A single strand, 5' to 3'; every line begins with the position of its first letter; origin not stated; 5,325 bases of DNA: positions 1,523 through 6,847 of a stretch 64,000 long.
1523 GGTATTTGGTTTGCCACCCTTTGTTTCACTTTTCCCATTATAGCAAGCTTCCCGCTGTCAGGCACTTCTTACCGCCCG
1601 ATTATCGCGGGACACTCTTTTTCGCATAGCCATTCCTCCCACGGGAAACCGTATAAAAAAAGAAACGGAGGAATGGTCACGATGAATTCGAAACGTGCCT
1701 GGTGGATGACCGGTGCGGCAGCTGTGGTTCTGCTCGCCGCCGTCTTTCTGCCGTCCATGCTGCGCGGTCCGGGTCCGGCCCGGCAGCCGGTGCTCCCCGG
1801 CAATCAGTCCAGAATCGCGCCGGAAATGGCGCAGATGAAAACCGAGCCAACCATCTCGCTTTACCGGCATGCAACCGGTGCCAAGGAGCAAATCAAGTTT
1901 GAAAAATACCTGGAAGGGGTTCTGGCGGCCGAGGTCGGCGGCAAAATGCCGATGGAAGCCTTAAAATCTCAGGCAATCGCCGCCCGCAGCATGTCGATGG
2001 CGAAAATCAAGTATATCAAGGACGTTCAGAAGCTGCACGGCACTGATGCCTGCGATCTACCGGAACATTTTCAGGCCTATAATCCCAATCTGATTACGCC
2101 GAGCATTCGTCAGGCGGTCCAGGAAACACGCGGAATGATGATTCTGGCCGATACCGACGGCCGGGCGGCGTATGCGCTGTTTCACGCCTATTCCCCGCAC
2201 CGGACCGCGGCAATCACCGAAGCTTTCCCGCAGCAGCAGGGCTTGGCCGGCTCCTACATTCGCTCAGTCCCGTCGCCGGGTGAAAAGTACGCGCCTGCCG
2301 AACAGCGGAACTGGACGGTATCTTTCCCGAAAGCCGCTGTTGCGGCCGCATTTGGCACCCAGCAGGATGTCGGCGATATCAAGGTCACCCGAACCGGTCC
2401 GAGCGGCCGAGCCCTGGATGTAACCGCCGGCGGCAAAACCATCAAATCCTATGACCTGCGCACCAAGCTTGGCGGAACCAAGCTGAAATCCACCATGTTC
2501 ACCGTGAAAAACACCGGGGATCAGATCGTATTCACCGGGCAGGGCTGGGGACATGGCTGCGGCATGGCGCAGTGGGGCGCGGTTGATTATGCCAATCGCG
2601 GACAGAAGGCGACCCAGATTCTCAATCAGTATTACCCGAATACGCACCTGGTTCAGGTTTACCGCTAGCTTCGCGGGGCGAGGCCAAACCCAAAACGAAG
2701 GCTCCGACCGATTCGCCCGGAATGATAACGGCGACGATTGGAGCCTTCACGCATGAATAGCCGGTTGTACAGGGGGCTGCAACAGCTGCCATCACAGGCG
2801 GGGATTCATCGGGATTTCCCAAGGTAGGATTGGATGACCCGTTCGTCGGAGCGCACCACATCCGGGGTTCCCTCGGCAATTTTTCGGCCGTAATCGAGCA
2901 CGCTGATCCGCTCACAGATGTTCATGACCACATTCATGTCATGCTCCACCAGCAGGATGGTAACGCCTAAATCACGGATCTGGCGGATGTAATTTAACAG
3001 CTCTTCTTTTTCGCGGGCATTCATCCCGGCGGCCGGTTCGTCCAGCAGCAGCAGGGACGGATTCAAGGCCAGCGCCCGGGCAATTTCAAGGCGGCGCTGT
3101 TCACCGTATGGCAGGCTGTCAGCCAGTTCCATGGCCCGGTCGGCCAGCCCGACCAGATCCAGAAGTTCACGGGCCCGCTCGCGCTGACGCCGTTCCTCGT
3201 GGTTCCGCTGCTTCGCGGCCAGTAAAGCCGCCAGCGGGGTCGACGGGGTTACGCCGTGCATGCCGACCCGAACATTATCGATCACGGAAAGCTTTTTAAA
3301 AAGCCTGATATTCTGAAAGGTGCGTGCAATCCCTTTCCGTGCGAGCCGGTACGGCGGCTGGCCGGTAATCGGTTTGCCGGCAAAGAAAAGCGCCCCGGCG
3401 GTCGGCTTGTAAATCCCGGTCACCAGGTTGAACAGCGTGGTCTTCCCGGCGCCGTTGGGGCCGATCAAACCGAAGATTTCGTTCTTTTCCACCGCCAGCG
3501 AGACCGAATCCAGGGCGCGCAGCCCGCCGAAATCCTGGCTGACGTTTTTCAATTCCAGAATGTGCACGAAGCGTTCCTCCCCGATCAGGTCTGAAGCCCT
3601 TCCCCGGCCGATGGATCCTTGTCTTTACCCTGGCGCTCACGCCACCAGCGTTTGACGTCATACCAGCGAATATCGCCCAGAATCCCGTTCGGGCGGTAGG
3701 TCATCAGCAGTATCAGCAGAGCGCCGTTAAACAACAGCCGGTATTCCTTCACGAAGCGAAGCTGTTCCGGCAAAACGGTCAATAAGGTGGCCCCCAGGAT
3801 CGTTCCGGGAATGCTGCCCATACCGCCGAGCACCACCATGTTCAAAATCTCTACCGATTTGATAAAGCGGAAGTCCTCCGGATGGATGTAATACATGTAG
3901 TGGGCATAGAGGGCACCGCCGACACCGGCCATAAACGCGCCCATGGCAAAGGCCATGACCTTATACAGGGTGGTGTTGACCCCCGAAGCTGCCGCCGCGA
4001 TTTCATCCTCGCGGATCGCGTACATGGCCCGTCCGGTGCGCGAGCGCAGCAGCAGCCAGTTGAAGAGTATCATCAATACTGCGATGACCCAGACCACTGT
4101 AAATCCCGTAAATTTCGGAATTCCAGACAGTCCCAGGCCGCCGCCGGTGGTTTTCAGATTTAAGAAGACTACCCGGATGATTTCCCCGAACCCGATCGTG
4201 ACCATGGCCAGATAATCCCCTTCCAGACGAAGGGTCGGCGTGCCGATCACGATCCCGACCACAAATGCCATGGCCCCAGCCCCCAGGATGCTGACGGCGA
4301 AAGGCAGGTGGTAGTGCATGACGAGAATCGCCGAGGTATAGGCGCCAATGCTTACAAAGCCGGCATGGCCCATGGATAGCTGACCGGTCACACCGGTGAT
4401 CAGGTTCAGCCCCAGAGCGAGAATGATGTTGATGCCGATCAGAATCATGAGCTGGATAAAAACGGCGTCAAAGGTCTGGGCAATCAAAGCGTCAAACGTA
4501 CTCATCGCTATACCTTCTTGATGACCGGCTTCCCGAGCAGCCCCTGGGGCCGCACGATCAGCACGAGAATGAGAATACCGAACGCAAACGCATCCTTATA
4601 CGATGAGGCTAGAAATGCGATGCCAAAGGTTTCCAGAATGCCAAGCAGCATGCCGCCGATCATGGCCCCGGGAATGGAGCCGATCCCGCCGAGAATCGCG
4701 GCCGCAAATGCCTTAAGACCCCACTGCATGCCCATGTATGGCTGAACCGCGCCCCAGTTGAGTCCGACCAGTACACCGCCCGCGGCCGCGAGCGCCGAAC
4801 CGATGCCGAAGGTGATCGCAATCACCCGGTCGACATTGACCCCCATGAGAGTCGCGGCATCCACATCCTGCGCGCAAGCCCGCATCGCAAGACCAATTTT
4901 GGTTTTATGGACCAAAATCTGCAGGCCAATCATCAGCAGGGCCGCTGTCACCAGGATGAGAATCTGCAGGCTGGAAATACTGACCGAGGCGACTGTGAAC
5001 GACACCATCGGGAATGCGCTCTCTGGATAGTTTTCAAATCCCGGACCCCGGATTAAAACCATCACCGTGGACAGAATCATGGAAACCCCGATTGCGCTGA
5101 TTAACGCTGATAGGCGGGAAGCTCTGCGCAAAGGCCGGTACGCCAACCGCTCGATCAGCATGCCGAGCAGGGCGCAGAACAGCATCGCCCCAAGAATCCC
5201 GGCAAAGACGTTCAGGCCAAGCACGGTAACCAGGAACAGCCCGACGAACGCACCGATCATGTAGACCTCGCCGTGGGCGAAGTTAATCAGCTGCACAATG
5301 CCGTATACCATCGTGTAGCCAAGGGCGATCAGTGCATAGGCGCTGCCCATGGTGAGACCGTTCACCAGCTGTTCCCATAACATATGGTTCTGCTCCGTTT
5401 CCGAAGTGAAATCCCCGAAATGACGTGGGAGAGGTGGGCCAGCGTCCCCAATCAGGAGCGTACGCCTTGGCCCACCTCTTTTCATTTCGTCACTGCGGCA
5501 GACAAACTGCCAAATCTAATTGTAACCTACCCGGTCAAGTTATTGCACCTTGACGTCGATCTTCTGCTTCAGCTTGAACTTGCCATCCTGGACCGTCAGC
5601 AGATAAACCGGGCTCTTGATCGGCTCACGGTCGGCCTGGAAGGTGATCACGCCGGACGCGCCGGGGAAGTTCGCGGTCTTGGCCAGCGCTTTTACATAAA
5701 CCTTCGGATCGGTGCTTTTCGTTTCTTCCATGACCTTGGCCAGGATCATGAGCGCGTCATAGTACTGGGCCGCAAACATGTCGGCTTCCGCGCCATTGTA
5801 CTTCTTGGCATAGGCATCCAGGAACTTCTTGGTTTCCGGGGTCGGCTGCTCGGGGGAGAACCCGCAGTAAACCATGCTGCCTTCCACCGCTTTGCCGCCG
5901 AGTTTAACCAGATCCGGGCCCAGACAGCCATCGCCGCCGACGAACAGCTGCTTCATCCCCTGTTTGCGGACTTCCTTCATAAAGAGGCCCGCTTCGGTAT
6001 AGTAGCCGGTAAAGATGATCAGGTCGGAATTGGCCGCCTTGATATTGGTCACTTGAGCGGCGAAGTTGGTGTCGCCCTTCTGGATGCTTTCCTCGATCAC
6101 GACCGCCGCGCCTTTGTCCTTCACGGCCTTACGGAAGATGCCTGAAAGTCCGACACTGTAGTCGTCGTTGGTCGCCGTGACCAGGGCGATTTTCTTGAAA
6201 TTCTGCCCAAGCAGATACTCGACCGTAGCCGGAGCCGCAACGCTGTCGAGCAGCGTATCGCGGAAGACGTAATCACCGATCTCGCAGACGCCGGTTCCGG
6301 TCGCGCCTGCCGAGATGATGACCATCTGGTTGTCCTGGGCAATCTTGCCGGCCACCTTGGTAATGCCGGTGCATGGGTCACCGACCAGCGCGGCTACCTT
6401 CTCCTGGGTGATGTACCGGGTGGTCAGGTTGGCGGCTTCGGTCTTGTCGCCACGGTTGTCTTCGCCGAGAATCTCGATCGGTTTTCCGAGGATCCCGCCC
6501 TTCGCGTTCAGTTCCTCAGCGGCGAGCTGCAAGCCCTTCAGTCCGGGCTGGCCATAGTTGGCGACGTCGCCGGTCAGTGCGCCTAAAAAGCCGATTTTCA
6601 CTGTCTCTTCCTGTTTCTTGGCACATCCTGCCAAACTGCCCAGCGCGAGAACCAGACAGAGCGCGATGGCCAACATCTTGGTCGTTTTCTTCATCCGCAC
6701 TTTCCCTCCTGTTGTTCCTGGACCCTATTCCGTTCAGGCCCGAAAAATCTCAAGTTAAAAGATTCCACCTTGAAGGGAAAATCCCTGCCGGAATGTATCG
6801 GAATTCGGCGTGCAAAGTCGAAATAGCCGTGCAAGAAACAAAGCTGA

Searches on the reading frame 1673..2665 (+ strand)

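Call 23: search_protein_families(library=pfam, proteins=[window:1673-2665:+], max_evalue=0.00001)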
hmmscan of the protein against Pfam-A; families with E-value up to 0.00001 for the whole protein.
window:1673-2665:+ (331 aa): 1 family
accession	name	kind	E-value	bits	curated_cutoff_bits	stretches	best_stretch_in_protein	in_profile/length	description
PF08486.15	SpoIID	-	5e-18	66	23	1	66-157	3-95/97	Stage II sporulation protein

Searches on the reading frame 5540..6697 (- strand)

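Call 23: search_protein_families(library=pfam, proteins=[window:5540-6697:-], max_evalue=0.00001)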
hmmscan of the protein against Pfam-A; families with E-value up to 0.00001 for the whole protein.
window:5540-6697:- (385 aa): 3 families
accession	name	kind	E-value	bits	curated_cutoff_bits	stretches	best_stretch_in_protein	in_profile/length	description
PF13458.12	Peripla_BP_6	-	8.8e-65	220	31.7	1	32-372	1-342/343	Periplasmic binding protein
PF01094.35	ANF_receptor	-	2e-26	93.3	25.4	1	56-367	6-348/353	Receptor family ligand binding region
PF13433.12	Peripla_BP_5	-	6.6e-24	85.1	27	1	33-384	1-352/363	Periplasmic binding protein domain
